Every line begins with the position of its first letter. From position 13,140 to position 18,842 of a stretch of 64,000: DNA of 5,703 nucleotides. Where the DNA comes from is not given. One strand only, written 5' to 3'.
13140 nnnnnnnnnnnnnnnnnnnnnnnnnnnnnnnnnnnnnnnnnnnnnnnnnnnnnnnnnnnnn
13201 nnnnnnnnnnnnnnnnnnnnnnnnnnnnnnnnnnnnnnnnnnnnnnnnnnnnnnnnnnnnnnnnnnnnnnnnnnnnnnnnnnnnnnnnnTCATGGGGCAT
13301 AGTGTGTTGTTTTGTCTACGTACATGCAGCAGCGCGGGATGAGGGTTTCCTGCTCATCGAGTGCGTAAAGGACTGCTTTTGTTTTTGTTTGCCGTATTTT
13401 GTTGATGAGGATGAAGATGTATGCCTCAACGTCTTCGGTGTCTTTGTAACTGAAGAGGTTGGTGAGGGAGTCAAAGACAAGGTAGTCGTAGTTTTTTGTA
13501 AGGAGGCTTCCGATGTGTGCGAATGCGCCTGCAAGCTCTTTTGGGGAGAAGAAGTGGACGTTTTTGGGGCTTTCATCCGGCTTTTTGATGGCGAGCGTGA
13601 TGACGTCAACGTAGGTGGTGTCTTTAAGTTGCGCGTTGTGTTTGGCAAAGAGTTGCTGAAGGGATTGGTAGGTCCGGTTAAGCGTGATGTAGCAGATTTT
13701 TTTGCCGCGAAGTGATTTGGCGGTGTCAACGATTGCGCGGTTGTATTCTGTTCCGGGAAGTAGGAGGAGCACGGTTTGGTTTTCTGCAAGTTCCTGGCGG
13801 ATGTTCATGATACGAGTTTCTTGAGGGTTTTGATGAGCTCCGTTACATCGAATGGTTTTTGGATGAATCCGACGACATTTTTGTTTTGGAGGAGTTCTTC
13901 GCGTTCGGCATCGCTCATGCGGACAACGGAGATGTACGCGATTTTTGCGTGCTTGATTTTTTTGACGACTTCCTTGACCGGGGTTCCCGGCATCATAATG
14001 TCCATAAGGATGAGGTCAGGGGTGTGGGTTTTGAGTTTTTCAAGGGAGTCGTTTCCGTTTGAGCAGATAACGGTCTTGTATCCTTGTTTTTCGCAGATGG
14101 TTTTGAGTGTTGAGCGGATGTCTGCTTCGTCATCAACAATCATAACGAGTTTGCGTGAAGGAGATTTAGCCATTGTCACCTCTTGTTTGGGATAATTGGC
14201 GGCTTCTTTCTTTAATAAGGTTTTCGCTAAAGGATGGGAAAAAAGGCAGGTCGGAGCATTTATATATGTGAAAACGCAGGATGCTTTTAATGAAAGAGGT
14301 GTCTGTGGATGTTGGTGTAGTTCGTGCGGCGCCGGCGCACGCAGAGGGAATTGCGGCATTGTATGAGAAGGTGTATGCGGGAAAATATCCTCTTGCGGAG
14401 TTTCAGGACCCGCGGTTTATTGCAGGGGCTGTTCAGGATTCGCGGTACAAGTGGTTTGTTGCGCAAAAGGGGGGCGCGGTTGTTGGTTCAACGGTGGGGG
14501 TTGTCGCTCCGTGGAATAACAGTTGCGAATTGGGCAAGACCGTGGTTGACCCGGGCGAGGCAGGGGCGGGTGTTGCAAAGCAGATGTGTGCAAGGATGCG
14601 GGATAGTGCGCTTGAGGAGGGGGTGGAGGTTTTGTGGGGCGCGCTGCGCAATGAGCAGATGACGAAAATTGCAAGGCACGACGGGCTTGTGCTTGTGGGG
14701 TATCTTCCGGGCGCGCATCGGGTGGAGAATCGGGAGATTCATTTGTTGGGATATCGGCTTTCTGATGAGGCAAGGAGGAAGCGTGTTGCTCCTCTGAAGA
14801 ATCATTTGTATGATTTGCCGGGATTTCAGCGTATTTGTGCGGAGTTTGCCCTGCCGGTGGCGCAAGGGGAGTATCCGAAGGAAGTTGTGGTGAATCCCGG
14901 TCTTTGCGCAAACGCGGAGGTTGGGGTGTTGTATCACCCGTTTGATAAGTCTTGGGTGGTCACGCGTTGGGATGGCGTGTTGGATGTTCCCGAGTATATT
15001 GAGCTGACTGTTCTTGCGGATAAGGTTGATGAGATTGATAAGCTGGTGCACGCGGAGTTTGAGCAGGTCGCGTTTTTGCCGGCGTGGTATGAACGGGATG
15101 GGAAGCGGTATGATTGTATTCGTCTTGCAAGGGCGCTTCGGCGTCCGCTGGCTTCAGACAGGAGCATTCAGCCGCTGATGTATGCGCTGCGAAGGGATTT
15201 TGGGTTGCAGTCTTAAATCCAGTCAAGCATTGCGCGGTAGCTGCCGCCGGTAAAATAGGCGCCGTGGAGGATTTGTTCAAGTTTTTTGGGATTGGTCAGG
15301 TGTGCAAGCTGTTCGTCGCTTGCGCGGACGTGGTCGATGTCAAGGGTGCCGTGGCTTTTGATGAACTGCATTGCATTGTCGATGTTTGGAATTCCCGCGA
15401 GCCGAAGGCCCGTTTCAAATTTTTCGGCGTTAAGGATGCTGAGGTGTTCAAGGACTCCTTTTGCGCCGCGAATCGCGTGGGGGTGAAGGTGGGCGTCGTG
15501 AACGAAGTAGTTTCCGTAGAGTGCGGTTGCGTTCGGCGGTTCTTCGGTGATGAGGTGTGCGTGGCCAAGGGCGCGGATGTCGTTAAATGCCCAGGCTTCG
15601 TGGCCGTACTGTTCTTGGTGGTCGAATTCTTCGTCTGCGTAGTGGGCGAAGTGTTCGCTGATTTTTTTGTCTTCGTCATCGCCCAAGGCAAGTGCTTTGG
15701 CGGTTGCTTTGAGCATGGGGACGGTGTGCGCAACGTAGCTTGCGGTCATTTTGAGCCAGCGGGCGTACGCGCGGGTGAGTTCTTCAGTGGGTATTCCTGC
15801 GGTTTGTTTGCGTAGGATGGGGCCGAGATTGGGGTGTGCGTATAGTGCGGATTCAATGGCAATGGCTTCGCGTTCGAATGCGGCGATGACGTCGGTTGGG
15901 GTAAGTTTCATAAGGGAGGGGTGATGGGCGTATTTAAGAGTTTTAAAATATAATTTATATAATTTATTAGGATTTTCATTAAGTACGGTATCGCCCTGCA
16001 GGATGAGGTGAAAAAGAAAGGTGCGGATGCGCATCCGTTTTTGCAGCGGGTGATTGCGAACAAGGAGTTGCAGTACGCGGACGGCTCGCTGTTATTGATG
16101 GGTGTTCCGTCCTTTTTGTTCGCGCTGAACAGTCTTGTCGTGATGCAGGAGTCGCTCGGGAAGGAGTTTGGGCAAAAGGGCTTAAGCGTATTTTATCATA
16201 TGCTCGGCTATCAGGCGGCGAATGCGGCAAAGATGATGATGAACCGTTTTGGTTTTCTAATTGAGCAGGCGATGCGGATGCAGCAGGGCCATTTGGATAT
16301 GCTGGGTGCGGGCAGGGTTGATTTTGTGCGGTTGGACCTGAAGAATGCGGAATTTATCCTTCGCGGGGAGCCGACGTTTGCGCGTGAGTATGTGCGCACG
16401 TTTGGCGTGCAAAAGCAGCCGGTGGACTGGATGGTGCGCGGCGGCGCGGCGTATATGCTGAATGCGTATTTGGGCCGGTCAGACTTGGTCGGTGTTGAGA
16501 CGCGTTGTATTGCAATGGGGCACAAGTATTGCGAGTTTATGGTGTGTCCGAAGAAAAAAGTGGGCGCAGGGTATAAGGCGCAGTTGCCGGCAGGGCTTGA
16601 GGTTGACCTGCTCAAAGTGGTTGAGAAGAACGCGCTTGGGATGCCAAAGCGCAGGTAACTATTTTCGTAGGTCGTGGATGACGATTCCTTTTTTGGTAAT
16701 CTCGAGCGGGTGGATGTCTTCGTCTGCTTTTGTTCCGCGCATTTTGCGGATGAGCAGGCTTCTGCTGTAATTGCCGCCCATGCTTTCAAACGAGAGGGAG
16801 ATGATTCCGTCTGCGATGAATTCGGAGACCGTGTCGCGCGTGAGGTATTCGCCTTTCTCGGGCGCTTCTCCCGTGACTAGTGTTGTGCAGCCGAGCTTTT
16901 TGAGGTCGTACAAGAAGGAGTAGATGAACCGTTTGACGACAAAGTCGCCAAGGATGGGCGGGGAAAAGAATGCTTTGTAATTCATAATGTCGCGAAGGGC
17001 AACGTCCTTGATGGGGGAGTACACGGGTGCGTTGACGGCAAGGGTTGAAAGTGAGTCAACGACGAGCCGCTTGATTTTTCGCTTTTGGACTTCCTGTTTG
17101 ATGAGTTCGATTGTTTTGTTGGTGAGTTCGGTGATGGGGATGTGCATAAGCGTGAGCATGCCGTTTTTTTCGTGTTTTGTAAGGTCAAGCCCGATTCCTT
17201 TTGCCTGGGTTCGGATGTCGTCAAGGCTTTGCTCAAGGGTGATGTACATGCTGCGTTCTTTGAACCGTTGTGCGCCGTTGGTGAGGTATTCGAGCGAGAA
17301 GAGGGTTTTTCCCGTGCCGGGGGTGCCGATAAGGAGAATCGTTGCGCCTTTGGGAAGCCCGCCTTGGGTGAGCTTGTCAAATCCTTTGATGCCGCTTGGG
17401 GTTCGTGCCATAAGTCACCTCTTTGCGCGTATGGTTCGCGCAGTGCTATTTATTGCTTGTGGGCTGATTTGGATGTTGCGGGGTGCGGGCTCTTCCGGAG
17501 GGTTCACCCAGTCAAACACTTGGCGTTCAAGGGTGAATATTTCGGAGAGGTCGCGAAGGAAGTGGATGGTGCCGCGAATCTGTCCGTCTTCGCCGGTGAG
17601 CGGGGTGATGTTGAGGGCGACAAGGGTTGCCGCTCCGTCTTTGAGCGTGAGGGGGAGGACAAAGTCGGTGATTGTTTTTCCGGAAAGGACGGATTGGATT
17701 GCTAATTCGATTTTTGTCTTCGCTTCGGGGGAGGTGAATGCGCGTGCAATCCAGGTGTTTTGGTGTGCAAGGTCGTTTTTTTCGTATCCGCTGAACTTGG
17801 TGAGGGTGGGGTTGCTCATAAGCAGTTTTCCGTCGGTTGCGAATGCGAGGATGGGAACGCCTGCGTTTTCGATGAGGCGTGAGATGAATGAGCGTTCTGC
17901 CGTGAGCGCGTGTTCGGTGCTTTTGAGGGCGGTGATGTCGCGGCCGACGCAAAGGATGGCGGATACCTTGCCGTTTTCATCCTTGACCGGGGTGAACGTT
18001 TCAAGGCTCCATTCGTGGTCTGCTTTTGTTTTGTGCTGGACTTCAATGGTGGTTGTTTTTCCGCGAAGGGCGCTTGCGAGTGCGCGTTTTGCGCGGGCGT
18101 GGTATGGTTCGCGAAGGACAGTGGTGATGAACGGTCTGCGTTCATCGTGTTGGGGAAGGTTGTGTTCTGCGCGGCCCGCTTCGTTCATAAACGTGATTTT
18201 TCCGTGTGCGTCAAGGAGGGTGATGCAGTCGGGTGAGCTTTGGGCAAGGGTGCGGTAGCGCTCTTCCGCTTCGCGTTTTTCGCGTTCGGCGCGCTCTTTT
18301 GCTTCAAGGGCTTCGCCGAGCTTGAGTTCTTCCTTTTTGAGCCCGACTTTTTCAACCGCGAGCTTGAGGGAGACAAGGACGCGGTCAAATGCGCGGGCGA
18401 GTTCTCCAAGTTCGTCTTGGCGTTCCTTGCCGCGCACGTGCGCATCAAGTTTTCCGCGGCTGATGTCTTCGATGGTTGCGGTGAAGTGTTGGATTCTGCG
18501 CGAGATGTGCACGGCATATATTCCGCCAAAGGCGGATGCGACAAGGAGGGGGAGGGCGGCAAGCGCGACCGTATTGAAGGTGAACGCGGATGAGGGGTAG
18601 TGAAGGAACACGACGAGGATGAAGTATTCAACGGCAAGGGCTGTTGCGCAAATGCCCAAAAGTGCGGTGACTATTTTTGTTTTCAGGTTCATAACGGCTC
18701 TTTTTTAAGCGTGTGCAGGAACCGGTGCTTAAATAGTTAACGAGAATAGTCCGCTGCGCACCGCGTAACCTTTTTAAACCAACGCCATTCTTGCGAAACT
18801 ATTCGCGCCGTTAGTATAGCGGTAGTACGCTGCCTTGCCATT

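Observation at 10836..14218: Five-gene operon REC / pseudo-KaiC / REC / pseudo-KaiC / histidine kinase, all joined by 4-nt overlaps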

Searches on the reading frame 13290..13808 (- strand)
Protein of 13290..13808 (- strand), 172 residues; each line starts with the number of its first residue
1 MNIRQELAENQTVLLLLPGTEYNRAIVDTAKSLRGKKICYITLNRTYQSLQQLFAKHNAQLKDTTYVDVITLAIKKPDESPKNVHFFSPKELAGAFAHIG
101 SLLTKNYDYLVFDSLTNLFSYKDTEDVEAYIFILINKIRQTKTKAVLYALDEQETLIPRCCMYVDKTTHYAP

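Call 3: search_protein_families(library=pfam, proteins=[window:13290-13808:-], max_evalue=1)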
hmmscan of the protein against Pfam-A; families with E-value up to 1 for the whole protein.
window:13290-13808:- (172 aa): 5 families
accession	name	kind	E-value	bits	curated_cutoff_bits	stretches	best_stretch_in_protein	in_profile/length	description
PF06745.19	ATPase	-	0.0025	17.6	26.6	1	34-147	47-160/231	KaiC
PF09186.17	DUF1949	-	0.0067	16.7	23.7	1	47-75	8-36/56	Domain of unknown function (DUF1949)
PF09084.16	NMT1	-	0.019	15.3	20.5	1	27-69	85-127/216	NMT1/THI5 like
PF08416.19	PTB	-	0.021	15.3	27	1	58-92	74-108/131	Phosphotyrosine-binding domain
PF24336.1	DUF7504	-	0.042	14.8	27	1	110-142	118-150/179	Family of unknown function (DUF7504)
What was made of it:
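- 13290..13808 (-): iKaiC-A: 172-aa KaiC-like protein without Walker A or the catalytic Glu pair. KaiC PF06745 E 0.0025, below cut-off (call 3).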

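Call 4: search_protein_families(library=ncbifam, proteins=[window:13290-13808:-], max_evalue=1)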
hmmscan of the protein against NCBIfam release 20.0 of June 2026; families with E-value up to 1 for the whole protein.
window:13290-13808:- (172 aa): 2 families
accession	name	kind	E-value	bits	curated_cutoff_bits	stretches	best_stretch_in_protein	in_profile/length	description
TIGR03187.1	DGQHR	domain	0.014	15.1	58.85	0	123-166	133-175/276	DGQHR domain-containing protein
NF006799.0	PRK09302.1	equivalog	0.077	11.5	408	1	39-153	64-178/515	circadian clock protein KaiC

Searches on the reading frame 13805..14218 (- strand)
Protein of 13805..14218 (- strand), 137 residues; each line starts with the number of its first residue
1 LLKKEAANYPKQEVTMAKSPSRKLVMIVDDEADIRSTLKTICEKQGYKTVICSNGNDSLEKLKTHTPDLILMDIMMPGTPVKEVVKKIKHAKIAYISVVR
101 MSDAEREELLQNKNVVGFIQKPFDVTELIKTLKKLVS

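Call 3: search_protein_families(library=pfam, proteins=[window:13805-14218:-], max_evalue=1)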
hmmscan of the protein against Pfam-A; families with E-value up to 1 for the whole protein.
window:13805-14218:- (137 aa): 10 families
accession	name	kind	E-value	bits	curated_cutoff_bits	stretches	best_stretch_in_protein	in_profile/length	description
PF00072.30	Response_reg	-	8.4e-20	71.4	30.2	1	25-132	1-110/111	Response regulator receiver domain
PF23198.2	PDE8A_N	-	0.00014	22.3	29.6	1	17-110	5-103/147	PDE8A-like, N-terminal domain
PF06490.17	FleQ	-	0.0003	21.5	22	1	25-133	2-104/108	Flagellar regulatory protein FleQ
PF20161.5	VpsR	-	0.0012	19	23.7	1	17-132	6-120/121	VpsR domain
PF00248.27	Aldo_ket_red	-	0.0028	17.2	24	1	50-101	86-141/291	Aldo/keto reductase family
PF04904.21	SAM_NCD1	-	0.011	16.1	24.3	1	99-135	35-71/79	NAB conserved region 1 (NCD1) SAM domain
PF12683.13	DUF3798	-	0.043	13.7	24.6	1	12-101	50-139/271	Protein of unknown function (DUF3798)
PF20299.4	NARF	-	0.048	14.4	25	1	23-98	2-74/112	Nucleotidyltransferase-Associated Rossmannoid Fold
PF12827.12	Peroxin-22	-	0.057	13.7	26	1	21-72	35-87/110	Peroxisomal biogenesis protein family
PF21332.3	AmiR_N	-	0.082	13.3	27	1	65-132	39-107/111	AmiR, N-terminal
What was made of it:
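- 13805..14173 (-): REC1: stand-alone receiver, 122 aa from ATG 14173 (the ORF is open up to 14359). PF00072 8.4e-20 (call 3).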

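Call 4: search_protein_families(library=ncbifam, proteins=[window:13805-14218:-], max_evalue=1)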
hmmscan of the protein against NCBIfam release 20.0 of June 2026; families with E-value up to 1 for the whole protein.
window:13805-14218:- (137 aa): 103 families (the best 25 are shown)
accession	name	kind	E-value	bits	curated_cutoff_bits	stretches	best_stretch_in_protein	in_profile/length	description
NF045717.1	DVU0259_DivK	exception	1.9e-18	66.7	160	1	23-136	3-116/117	DVU0259 family response regulator domain-containing protein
NF040689.1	MtrAB_MtrA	equivalog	2.9e-16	59.5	300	1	25-133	1-110/219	MtrAB system response regulator MtrA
NF040534.1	resp_reg_YycF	equivalog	1.4e-15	57.2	340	1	24-133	2-112/231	response regulator YycF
NF008469.0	PRK11361.1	equivalog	6.6e-15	54.8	714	1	22-129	4-113/461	acetoacetate metabolism transcriptional regulator AtoC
NF045944.1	ResRegRpaBCyano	equivalog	6.9e-15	55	330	1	26-131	1-107/229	response regulator transcription factor RpaB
TIGR02154.1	PhoB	equivalog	1e-14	54.4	296.2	1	23-134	3-118/226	phosphate regulon transcriptional regulator PhoB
NF052313.1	T9SS_RR_PorX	equivalog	1.1e-13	50.8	300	1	25-136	3-116/513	T9SS response regulator signal transducer PorX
NF051870.1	NAssimRespRegNtrX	equivalog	3.5e-13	49.2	600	1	25-133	4-116/452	nitrogen assimilation response regulator NtrX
NF053854.1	RespRegPhoBBctds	equivalog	6.6e-13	48.5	270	1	25-134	1-113/225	two-component system response regulator PhoB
TIGR01818.1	ntrC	equivalog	8.7e-13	47.9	558.6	1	25-133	1-111/463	nitrogen regulation protein NR(I)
NF008176.1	PRK10923.1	equivalog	9.2e-13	47.6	620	1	22-136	3-119/469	nitrogen regulation protein NR(I)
NF041367.1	CheY_Halo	equivalog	2.5e-12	47.2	200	1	25-135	1-113/114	chemotaxis protein CheY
NF010076.0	PRK13557.1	subfamily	4.3e-12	45.2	631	1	7-136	400-533/540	histidine kinase famiy protein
NF053512.1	nitric_RR_NosR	exception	4.4e-12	45.8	400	1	25-134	1-113/422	response regulator c-di-GMP phosphodiesterase, NosR family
NF007546.0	PRK10161.1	equivalog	6.4e-12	45.5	471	1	24-134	4-118/229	phosphate response regulator transcription factor PhoB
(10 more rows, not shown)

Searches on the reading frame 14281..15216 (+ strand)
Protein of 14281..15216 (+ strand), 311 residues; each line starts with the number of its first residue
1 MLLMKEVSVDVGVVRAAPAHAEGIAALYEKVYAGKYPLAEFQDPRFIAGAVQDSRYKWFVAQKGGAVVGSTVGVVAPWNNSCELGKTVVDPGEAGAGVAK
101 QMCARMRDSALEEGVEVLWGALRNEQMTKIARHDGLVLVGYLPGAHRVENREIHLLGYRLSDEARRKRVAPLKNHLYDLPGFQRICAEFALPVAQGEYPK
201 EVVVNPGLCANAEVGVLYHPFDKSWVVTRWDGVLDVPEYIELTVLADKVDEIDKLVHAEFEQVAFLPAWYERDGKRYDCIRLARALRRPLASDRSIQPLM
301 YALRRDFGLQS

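Call 10: search_protein_families(library=pfam, proteins=[window:14281-15216:+], max_evalue=0.01)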
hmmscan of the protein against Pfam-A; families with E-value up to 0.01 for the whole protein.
window:14281-15216:+ (311 aa): 3 families
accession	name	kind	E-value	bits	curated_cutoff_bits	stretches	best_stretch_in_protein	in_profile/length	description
PF00583.31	Acetyltransf_1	-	1.9e-07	31.8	20.7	1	39-120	19-98/116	Acetyltransferase (GNAT) family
PF13508.13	Acetyltransf_7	-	0.0011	19.8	27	1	56-121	3-66/84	Acetyltransferase (GNAT) domain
PF14542.12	Acetyltransf_CG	-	0.0078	16.8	30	0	81-117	24-60/80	GCN5-related N-acetyl-transferase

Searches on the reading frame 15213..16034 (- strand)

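Call 10: search_protein_families(library=pfam, proteins=[window:15213-16034:-], max_evalue=0.01)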
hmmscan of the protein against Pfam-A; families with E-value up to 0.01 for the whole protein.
window:15213-16034:- (273 aa): 1 family
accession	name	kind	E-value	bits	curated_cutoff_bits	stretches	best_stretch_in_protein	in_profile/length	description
PF14518.11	Haem_oxygenas_2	-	8.2e-08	32.7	28.9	1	92-260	2-170/177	Iron-containing redox enzyme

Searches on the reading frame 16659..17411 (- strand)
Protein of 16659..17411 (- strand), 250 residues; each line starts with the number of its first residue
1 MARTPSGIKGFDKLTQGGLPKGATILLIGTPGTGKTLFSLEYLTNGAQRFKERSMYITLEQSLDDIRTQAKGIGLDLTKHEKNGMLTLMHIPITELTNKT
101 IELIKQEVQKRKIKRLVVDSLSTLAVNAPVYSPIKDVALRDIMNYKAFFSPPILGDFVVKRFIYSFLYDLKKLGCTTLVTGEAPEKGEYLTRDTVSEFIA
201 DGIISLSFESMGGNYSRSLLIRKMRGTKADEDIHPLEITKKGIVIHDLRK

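Call 10: search_protein_families(library=pfam, proteins=[window:16659-17411:-], max_evalue=0.01)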
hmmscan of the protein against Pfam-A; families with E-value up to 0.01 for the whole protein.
window:16659-17411:- (250 aa): 7 families
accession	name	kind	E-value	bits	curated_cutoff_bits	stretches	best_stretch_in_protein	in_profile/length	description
PF06745.19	ATPase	-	2.1e-53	181.5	26.6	2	5-125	2-132/231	KaiC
PF13481.12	AAA_25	-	2e-08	34.6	27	1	12-124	23-155/195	AAA domain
PF00154.27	RecA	-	8.4e-06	25.9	27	1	14-136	44-154/262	recA bacterial DNA recombination protein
PF13479.12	AAA_24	-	3.9e-05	24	27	1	22-124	2-76/195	AAA domain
PF03796.21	DnaB_C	-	7.1e-05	22.7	27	1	5-70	3-67/255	DnaB-like helicase C terminal domain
PF07088.17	GvpD_P-loop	-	0.00025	21.5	24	1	21-45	9-33/189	GvpD gas vesicle protein, P-loop domain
PF13401.12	AAA_22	-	0.0024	18.6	27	1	25-119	8-91/130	AAA domain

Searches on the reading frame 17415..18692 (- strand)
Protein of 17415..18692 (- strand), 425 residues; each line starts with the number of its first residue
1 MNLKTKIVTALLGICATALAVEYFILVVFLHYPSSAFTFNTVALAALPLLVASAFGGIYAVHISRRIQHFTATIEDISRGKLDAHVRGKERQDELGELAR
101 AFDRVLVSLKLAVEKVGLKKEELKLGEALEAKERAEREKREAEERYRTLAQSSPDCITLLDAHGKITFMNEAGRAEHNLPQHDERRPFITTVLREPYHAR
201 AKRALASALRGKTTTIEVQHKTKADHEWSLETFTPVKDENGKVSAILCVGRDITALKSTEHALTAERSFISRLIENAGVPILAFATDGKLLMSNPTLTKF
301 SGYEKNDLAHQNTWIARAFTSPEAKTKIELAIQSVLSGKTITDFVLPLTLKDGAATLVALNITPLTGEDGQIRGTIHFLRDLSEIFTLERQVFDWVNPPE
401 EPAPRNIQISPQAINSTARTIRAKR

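Call 10: search_protein_families(library=pfam, proteins=[window:17415-18692:-], max_evalue=0.01)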
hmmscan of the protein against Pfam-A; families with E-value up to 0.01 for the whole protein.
window:17415-18692:- (425 aa): 8 families
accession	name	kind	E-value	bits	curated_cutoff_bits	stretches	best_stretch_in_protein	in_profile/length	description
PF08448.16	PAS_4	-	5.9e-24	84.9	23.1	2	152-257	3-109/110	PAS fold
PF00989.32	PAS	-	1.4e-17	64.2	22.6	2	270-381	3-112/113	PAS fold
PF13426.13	PAS_9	-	7.3e-14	52.3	27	2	286-384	9-103/103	PAS domain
PF00672.30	HAMP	-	1.5e-08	35.2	25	1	62-109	5-51/53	HAMP domain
PF13188.13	PAS_8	-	1.6e-06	28.2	21.8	1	144-178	1-35/65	PAS domain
PF08447.18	PAS_3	-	0.00016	22.3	25.6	0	294-375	5-85/89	PAS fold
PF13596.12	PAS_10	-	0.00023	22.2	22.1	0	150-254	5-106/106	PAS domain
PF17202.10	sCache_3_3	-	0.01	16.6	28.8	0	220-258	64-102/107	Single cache domain 3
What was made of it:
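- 17415..18692 (-): Output-less HAMP-PAS-PAS membrane sensor; associated component by comparative context. Pfam (call 10).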
